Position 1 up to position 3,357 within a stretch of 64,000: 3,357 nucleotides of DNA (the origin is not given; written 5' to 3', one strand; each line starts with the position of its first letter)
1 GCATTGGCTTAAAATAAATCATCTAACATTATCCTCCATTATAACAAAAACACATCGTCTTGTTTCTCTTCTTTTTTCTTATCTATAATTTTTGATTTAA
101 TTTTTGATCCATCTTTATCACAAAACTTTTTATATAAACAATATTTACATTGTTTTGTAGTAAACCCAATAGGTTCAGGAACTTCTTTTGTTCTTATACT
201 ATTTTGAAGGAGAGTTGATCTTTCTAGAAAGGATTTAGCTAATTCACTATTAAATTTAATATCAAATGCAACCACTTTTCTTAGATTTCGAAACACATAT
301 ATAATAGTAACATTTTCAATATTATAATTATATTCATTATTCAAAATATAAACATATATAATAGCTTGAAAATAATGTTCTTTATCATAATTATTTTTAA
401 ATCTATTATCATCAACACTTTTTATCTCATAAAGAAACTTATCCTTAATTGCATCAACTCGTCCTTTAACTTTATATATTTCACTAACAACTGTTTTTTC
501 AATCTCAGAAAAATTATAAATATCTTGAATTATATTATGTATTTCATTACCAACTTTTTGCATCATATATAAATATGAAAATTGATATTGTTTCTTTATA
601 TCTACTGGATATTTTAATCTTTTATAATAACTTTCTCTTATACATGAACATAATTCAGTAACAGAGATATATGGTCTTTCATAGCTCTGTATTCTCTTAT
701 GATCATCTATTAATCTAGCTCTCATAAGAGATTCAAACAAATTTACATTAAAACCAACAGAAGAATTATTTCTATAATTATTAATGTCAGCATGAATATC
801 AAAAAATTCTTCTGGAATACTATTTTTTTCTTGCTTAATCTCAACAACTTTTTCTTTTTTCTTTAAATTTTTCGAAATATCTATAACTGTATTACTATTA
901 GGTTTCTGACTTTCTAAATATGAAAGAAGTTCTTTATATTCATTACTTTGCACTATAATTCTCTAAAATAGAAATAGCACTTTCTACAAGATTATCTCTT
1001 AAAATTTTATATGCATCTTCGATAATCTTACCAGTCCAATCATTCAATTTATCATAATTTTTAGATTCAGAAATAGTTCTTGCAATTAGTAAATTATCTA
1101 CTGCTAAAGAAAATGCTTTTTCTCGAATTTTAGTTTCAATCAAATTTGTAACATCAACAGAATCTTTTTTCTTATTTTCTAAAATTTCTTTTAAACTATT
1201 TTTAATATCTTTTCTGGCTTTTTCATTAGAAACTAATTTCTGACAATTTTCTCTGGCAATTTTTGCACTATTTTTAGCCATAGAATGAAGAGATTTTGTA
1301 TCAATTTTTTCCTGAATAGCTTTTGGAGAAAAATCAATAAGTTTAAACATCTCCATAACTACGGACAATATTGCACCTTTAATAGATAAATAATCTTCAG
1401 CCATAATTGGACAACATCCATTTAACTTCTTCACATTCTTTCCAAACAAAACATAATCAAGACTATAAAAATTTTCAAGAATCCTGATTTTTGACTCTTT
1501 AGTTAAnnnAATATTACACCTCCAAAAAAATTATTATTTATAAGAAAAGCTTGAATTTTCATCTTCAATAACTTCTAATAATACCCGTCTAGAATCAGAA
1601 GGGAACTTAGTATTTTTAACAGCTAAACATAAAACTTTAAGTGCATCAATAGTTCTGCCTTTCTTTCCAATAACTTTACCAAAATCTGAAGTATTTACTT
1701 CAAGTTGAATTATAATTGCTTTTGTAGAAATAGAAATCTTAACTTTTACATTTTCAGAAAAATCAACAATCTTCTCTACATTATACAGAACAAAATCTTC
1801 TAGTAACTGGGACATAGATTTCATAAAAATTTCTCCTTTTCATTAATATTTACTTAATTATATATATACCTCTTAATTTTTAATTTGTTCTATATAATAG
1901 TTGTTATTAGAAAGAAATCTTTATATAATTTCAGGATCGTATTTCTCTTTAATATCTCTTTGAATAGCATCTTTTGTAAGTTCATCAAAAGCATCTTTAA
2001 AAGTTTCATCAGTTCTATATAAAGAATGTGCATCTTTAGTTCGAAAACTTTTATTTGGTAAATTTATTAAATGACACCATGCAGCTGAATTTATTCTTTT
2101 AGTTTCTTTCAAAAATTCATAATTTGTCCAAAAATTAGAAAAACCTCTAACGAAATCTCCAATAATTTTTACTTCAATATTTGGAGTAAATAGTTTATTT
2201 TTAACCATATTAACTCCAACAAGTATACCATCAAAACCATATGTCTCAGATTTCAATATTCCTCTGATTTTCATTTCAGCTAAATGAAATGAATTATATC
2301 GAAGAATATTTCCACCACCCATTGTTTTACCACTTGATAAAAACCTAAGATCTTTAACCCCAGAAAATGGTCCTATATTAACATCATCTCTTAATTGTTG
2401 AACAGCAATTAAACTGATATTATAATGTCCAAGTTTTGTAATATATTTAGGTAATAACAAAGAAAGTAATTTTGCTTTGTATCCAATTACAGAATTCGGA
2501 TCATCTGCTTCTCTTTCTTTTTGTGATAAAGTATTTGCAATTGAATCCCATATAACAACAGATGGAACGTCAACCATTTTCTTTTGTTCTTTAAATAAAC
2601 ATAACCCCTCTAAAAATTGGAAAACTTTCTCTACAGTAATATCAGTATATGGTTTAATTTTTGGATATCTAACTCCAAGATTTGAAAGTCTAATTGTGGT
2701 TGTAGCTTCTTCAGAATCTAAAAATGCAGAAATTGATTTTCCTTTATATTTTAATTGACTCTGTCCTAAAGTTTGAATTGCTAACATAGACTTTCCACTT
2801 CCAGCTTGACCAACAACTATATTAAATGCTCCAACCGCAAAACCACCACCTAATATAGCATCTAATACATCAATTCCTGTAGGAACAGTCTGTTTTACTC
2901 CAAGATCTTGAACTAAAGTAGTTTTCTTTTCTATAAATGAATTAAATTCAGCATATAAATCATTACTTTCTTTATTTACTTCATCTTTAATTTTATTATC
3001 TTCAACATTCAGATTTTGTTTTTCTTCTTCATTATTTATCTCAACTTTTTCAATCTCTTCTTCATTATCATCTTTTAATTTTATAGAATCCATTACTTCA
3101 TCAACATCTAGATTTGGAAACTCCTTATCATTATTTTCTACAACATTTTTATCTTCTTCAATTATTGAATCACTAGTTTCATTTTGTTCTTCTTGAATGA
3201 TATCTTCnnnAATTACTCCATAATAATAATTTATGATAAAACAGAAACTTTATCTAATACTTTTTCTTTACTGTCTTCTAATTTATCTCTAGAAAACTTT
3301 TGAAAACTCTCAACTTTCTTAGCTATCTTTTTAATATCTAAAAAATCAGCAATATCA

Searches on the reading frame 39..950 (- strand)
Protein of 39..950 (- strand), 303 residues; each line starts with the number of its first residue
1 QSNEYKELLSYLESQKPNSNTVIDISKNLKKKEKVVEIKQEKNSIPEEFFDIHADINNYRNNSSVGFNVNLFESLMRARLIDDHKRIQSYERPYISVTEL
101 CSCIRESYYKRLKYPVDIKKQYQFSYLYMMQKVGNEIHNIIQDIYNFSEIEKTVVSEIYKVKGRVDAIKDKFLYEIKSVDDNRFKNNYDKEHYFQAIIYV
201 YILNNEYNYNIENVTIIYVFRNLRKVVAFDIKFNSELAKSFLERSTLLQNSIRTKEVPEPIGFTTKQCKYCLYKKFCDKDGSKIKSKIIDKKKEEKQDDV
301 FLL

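Call 54: search_protein_families(library=pfam, proteins=[window:39-950:-], max_evalue=0.001)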
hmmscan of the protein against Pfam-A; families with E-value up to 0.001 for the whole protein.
window:39-950:- (303 aa): 1 family
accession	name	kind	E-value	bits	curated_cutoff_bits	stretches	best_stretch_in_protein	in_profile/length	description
PF12705.13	PDDEXK_1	-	0.00015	22.2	22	1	130-278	93-247/247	PD-(D/E)XK nuclease superfamily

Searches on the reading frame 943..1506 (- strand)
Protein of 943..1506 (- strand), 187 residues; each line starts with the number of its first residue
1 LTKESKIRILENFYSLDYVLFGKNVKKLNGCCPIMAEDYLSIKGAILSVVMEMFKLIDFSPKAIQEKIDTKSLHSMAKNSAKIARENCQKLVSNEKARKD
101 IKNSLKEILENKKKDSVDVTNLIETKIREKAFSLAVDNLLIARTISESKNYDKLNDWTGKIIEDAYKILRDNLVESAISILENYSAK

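Call 54: search_protein_families(library=pfam, proteins=[window:943-1506:-], max_evalue=0.001)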
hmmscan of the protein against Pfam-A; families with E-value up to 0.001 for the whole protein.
window:943-1506:- (187 aa): 1 family
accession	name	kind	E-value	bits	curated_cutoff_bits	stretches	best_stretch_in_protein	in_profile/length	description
PF05591.17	T6SS_VipA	-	0.0002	21.6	24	1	14-114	53-146/155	Type VI secretion system, VipA, VC_A0107 or Hcp2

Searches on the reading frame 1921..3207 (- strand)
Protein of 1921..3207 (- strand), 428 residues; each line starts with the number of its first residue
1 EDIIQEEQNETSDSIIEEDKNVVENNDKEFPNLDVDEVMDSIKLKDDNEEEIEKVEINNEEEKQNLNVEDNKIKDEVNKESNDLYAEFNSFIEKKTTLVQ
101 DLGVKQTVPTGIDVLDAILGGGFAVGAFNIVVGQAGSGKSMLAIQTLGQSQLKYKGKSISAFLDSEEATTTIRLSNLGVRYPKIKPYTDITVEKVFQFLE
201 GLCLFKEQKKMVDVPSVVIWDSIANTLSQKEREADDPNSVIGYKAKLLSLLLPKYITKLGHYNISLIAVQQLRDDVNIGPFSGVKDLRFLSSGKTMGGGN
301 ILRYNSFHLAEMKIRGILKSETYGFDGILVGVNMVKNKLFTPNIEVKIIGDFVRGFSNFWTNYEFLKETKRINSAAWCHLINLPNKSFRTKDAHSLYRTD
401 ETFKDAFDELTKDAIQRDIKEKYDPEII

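Call 11: search_protein_families(library=phrogs, proteins=[window:1921-3207:-], max_evalue=0.001)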
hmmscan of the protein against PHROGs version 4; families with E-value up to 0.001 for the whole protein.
window:1921-3207:- (428 aa): 3 families
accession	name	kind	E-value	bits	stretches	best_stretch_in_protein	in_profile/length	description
phrog_97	-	other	4.8e-40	139.2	2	72-310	11-249/506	UvsX-like recombinase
phrog_8337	-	DNA, RNA and nucleotide metabolism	3.9e-23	83.2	1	84-277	26-216/273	DNA repair protein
phrog_19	-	DNA, RNA and nucleotide metabolism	3.8e-10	40.2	1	37-152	270-379/621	DnaB-like replicative helicase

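Call 38: search_dna_similar(query=window:1921-3207:-, collection=phages, mode=protein, max_rows=15)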
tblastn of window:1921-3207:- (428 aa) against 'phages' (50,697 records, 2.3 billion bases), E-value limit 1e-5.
Records with a match: 897; places in all: 897; records where one place covers at least 80% of the query: 0.
Best place of each record, by identity: <60% 897.
By first word of the organism name: Staphylococcus 295; Bacillus 232; Mycobacterium 152; Enterococcus 67; Listeria 57; Lactobacillus 18; Pseudomonas 13; Bacteriophage 9; Microcystis 9; Maribacter 8; and 17 more.
By host as written in the record: Mycobacterium smegmatis mc2 155 108; Staphylococcus aureus 94; - 78; Listeria monocytogenes 45; Bacillus cereus 25; Bacillus subtilis 24; Staphylococcus sp. 23; Enterococcus faecalis 20; and 201 more.
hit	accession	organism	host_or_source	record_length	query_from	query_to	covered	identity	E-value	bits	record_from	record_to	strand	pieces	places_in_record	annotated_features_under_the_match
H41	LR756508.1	uncultured phage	metagenomic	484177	106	424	75%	29.1%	3e-14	81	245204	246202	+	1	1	record has no annotation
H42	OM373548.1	Staphylococcus phage vB_SpsM-DH2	Staphylococcus pseudintermedius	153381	104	425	75%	27.4%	1e-18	95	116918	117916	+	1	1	record has no annotation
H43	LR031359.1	Enterococcus phage 156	-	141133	104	425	75%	27.0%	3e-13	78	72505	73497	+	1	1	Phage recombinase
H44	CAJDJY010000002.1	Enterococcus phage 156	Cheese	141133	104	425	75%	27.0%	3e-13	78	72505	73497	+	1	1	Phage recombinase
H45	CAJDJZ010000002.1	Enterococcus phage vB_EfaH_149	Zamorano cheese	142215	104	425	75%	27.0%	3e-13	78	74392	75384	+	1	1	Phage recombinase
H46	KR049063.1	Enterococcus phage EFLK1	Enterococcus faecalis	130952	104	425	75%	27.0%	3e-13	78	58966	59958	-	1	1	recombinase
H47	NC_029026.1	Enterococcus phage EFLK1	Enterococcus faecalis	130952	104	425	75%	27.0%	3e-13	78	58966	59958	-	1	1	UvsX-like recombinase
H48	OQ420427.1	Enterococcus phage 53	Enterococcus sp.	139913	104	425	75%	27.0%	3e-13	78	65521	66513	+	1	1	hypothetical protein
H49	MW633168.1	Enterococcus phage MDA2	Enterococcus faecium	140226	104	425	75%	27.0%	3e-13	78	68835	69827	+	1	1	recombinase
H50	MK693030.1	Enterococcus phage vB_EfaM_Ef2.1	Enterococcus faecalis strain AH2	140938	104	425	75%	27.0%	3e-13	78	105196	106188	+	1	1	recombination protein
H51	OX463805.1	Enterococcus phage Sw5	-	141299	104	425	75%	27.0%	3e-13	78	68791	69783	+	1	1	Phage recombinase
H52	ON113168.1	Enterococcus phage vB_OCPT_Car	Enterococcus sp.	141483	104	425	75%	27.0%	3e-13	78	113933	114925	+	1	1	hypothetical protein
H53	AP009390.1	Enterococcus phage EF24C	Enterococcus faecalis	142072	104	425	75%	27.0%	3e-13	78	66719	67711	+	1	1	putative recombinase A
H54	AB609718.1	Enterococcus phage phiEF24C-P2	Enterococcus faecalis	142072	104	425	75%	27.0%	3e-13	78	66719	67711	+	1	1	none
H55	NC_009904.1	Enterococcus phage EF24C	Enterococcus faecalis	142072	104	425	75%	27.0%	3e-13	78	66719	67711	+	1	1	UvsX-like recombinase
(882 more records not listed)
